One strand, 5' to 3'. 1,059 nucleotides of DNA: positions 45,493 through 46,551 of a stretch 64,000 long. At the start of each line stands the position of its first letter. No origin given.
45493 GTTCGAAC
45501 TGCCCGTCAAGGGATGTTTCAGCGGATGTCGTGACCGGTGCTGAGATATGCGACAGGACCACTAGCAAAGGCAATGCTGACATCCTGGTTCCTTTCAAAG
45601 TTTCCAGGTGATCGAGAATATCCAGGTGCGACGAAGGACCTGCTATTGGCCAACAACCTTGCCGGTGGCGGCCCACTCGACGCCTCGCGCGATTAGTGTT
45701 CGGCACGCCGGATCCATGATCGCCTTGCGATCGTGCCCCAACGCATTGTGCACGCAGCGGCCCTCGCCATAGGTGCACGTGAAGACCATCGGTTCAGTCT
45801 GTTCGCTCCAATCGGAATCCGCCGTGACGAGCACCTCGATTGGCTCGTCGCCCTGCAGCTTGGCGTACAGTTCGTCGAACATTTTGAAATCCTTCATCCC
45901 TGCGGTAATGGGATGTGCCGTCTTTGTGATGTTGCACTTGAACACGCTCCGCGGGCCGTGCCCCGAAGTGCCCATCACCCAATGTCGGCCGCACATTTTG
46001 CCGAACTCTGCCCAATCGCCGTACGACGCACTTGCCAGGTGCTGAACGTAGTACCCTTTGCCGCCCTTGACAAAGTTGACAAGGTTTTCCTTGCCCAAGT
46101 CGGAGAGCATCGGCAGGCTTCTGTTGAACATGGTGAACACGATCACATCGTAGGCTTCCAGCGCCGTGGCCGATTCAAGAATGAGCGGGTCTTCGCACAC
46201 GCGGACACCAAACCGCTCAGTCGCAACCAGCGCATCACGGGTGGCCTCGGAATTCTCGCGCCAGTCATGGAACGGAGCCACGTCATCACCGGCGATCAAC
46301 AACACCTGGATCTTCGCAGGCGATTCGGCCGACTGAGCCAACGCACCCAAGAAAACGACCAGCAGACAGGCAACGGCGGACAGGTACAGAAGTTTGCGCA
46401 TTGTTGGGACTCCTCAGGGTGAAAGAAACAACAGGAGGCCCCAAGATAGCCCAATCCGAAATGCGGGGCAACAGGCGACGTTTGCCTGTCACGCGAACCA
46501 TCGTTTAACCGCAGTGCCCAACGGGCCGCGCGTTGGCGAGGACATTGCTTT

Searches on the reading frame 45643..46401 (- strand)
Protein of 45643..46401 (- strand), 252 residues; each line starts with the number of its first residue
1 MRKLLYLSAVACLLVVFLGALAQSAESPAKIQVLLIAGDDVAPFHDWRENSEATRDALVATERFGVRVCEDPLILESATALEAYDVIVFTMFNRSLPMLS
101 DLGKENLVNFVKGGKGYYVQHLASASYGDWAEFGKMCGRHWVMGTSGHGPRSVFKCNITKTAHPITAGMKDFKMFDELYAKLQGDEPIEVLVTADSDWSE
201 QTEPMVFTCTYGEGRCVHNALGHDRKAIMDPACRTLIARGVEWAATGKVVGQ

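Call 32: search_protein_families(library=pfam, proteins=[window:45643-46401:-], max_evalue=0.001)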
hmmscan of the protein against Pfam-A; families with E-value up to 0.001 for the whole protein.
window:45643-46401:- (252 aa): 1 family
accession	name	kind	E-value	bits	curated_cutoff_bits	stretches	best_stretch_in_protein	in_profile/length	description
PF06283.17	ThuA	-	3.1e-29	103.2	33.4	1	45-244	13-209/209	Trehalose utilisation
